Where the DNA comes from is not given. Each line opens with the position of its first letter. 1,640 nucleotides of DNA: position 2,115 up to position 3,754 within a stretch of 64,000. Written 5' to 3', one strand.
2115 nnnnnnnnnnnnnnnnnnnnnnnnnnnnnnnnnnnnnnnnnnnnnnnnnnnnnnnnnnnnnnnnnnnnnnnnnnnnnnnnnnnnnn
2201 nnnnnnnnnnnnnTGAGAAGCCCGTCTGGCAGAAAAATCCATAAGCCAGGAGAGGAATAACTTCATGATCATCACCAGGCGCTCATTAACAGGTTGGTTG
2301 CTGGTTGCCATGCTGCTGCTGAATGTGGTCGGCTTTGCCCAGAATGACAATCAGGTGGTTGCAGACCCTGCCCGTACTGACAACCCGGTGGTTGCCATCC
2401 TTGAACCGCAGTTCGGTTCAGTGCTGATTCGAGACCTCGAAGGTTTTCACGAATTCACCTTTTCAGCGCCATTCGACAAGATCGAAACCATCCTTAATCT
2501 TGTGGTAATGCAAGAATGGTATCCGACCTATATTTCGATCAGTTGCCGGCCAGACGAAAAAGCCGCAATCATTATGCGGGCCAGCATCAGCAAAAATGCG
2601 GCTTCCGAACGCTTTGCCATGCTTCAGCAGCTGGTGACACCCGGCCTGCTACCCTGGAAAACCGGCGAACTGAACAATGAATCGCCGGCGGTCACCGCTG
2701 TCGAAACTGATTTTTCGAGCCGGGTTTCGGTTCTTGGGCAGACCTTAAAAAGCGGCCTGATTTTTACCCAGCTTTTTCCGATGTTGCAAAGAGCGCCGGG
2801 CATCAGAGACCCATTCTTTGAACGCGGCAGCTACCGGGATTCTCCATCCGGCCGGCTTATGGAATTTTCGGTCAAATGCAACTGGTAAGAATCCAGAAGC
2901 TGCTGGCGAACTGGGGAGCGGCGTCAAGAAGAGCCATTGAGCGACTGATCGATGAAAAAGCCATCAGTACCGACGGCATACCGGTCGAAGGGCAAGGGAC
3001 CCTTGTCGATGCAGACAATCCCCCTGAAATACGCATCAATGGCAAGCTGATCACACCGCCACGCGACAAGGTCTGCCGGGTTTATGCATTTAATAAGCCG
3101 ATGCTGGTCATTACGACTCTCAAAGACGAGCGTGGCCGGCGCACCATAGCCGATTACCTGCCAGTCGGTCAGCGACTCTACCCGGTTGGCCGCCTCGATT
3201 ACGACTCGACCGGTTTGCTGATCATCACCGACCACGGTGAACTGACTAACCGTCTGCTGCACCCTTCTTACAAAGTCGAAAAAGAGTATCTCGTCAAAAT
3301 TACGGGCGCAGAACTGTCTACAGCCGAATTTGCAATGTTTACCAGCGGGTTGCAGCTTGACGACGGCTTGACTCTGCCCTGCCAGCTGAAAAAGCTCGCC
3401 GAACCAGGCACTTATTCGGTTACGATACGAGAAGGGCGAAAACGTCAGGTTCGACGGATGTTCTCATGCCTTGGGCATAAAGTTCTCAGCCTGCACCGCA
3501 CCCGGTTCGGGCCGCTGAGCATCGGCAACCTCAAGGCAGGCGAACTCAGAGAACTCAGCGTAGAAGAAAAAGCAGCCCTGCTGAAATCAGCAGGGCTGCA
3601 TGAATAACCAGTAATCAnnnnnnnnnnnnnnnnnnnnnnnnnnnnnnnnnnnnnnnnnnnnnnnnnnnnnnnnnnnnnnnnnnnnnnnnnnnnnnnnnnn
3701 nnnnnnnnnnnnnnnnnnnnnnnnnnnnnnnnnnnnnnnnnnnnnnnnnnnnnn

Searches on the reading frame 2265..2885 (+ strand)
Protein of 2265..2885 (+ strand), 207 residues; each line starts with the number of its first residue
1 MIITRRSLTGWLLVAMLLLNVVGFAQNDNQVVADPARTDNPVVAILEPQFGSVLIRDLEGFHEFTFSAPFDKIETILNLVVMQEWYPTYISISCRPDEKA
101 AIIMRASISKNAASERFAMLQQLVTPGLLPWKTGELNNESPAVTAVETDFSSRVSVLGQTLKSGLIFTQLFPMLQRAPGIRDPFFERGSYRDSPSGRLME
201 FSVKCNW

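Call 9: search_protein_families(library=pfam, proteins=[window:2265-2885:+], max_evalue=0.001)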
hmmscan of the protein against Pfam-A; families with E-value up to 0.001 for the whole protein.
window:2265-2885:+ (207 aa): 0 families

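Call 20: search_protein_families(library=pfam, proteins=[window:2265-2885:+], max_evalue=0.1)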
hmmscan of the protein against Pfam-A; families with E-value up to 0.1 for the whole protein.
window:2265-2885:+ (207 aa): 0 families

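Call 41: search_protein_families(library=ncbifam, proteins=[window:2265-2885:+], max_evalue=0.001)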
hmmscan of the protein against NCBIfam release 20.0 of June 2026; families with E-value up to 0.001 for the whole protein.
window:2265-2885:+ (207 aa): 0 families

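Call 49: find_homologous_proteins(query=window:2265-2885:+, max_evalue=0.001)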
Query window:2265-2885:+ (207 aa): 12 proteins with E <= 0.001 among 162 candidates.
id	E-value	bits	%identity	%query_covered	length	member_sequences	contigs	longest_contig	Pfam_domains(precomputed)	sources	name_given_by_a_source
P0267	8.8e-133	458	100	100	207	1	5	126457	-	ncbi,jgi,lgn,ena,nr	ncbi:MAG TPA: hypothetical protein PLM07_00330 [Candidatus Rifleibacterium sp.]|nr:hypothetical prot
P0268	1.6e-92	326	94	75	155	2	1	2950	-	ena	-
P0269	1.9e-82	294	66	95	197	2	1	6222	-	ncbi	-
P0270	2.8e-80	287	63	98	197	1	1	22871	-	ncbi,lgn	-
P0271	3.2e-80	286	66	95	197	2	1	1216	-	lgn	-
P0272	4.6e-78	279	62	100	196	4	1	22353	-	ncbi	-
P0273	1.3e-75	271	69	83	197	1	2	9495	-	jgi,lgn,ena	jgi:hypothetical protein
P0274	5.4e-74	266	66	83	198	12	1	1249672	-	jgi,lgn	-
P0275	1.2e-72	262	66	83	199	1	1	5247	-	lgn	-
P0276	3.5e-72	260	59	95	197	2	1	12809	-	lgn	-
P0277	4.0e-69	250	63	83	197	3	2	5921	-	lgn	-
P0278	8.6e-69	249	62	83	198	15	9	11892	-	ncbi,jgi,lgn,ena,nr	ncbi:MAG TPA: hypothetical protein PLR50_08805 [Candidatus Rifleibacterium sp.]|nr:hypothetical prot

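Call 52: find_homologous_proteins(query=A4, max_evalue=0.001)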
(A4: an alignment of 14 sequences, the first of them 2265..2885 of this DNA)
Query A4 (14 sequences) (207 aa, profile of the alignment): 12 proteins with E <= 0.001 among 8000 candidates.
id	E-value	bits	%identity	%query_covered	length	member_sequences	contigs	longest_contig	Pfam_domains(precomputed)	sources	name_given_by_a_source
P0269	2.0e-89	317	66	95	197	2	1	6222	-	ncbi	-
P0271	6.0e-87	309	66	95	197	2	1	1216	-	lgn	-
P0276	1.4e-86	308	59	95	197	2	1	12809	-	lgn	-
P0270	2.0e-86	307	63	98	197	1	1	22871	-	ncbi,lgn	-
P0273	8.2e-86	305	69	83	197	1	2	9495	-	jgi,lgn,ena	jgi:hypothetical protein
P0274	1.1e-85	305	66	83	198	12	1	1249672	-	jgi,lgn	-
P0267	8.5e-85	302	100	100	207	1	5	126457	-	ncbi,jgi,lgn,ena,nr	ncbi:MAG TPA: hypothetical protein PLM07_00330 [Candidatus Rifleibacterium sp.]|nr:hypothetical prot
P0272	3.0e-84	300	62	100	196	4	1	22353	-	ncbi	-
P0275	5.1e-78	280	66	83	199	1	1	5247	-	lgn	-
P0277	2.3e-77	277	63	83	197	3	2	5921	-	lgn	-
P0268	8.6e-74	266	94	75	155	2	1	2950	-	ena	-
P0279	2.3e-55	205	33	50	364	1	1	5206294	-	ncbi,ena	-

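Call 57: predict_structure(alignment_id=A5)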
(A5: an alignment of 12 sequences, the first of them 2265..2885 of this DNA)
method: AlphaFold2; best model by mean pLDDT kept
length: 207 residues; sequences in the alignment: 12
mean_pLDDT: 88.9   pTM: 0.77
mean pLDDT of the five models: 88.9, 88.6, 87.5, 86.8, 85.7
residues with pLDDT >= 90: 156; 70-90: 24; 50-70: 22; < 50: 5
segments of 3 or more residues with pLDDT < 50: 26-30
pLDDT, mean of each block of 10 residues (from residue 1): 64 74 50 65 95 93 96 97 97 91 97 96 94 92 97 96 97 94 95 92 97
secondary structure, 60 per line:
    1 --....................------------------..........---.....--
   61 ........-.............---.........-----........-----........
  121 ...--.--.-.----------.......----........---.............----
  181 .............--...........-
elements in order: H3-22 H41-50 E54-58 E61-68 H70-82 E86-94 E100-107 H113-123 E142-148 E153-160 H164-176 E181-193 E196-206

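Call 61: fold_search(model_id=the predicted structure, library=pdb)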
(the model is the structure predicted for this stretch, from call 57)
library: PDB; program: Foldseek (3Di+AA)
matches with E <= 10: 1019; with E <= 0.001: 0
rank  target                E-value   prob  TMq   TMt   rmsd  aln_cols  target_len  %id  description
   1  2ab5_B                7.8e-03  0.30  0.18  0.16  17.7       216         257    7  bI3 LAGLIDADG Maturase (released 2005-08-30)
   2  5a0m_B                1.5e-02  0.21  0.17  0.16  16.1       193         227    9  THE CRYSTAL STRUCTURE OF I-SCEI IN COMPLEX WITH ITS TARGET DNA IN THE PRESENCE OF MN (released 2016-05-04)
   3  2ab5_A                1.9e-02  0.21  0.18  0.15  17.8       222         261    7  bI3 LAGLIDADG Maturase (released 2005-08-30)
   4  1r7m_A                2.0e-02  0.25  0.19  0.18  16.1       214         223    7  The homing endonuclease I-SceI bound to its DNA recognition region (released 2004-10-26)
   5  5a0m_A                2.7e-02  0.23  0.19  0.18  16.2       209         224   11  THE CRYSTAL STRUCTURE OF I-SCEI IN COMPLEX WITH ITS TARGET DNA IN THE PRESENCE OF MN (released 2016-05-04)
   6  3eh8_A                3.2e-02  0.23  0.20  0.17  16.9       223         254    7  Crystal structure of Y2 I-AniI variant (F13Y/S111Y)/DNA complex with calcium (released 2009-01-13)
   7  6hug_B                3.2e-02  0.11  0.13  0.09  17.6       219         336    8  CryoEM structure of human full-length alpha1beta3gamma2L GABA(A)R in complex with picrotoxin and megabody Mb38. (released 2019-01-02)
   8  9ctv_A                3.4e-02  0.12  0.13  0.10  16.9       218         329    9  Native human GABAA receptor of beta2-alpha1-gamma2-beta1-alpha2 assembly (released 2025-01-22)
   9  9fgg_B                3.4e-02  0.11  0.13  0.09  15.9       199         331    8  Cryo-EM structure of the full-length alpha1beta3gamma2 GABA(A) receptor in Saposin A nanodisc bound to GABA and Etomid (released 2025-06-04)
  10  9ff0_C                3.8e-02  0.10  0.13  0.09  17.5       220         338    8  Cryo-EM structure of the beta3 homomeric GABA(A) receptor in complex with HSM in the short-lived asymmetric open state (released 2025-06-11)
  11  3fzb_C                4.2e-02  0.60  0.22  0.29   8.7       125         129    9  Crystal structure of the tail terminator protein from phage lambda (gpU-WT) (released 2009-05-26)
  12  1p8k_Z                4.2e-02  0.15  0.18  0.15  17.1       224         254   10  The structure and DNA recognition of a bifunctional homing endonuclease and group I intron splicing factor (released 2004-01-20)
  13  9eqg_E                4.5e-02  0.11  0.13  0.09  17.1       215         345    9  CryoEM structure of human full-length alpha1beta3gamma2L GABA(A)R in complex with GABA and puerarin (released 2024-09-18)
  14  7jsr_A                4.8e-02  0.54  0.25  0.04  15.8       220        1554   12  Crystal structure of the large glutamate dehydrogenase composed of 180 kDa subunits from Mycobacterium smegmatis (released 2021-06-09)
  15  3oor_A                4.8e-02  0.18  0.18  0.17  16.1       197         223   12  I-SceI mutant (K86R/G100T)complexed with C/G+4 DNA substrate (released 2010-11-17)
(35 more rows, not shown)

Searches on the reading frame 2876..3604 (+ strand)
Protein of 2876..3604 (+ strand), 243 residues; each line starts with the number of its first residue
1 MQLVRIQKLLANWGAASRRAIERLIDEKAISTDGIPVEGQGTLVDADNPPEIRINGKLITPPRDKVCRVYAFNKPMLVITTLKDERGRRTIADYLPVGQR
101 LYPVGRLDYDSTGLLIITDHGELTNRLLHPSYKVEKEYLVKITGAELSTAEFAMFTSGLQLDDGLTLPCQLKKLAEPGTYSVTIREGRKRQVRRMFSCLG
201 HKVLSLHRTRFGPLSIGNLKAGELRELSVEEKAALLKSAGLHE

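Call 9: search_protein_families(library=pfam, proteins=[window:2876-3604:+], max_evalue=0.001)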
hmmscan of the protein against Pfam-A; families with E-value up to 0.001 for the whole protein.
window:2876-3604:+ (243 aa): 2 families
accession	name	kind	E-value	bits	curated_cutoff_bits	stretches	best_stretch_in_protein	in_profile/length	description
PF00849.27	PseudoU_synth_2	-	2.6e-19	70.4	26.8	1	69-197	2-151/152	RNA pseudouridylate synthase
PF01479.30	S4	-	7.8e-07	29.2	22.8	1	4-45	1-43/48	S4 domain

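Call 41: search_protein_families(library=ncbifam, proteins=[window:2876-3604:+], max_evalue=0.001)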
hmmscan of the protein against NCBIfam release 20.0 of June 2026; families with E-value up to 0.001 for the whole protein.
window:2876-3604:+ (243 aa): 5 families
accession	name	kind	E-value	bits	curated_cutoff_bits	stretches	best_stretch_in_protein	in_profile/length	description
TIGR00093.1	TIGR00093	subfamily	8.5e-46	155.7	109.3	1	73-228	1-160/161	pseudouridine synthase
NF007976.1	PRK10700.1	equivalog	6.6e-42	143.6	290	1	5-235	4-240/291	23S rRNA pseudouridine(2605) synthase RluB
NF007784.0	PRK10475.1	equivalog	1.1e-35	123.1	318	1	4-238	7-235/290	23S rRNA pseudouridine(2604) synthase RluF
NF008097.0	PRK10839.1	equivalog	6.2e-32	111.1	275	1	5-234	2-229/232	16S rRNA pseudouridine(516) synthase RsuA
NF008487.1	PRK11394.1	equivalog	2.9e-28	98.8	284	1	64-227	25-204/206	23S rRNA pseudouridine(2457) synthase RluE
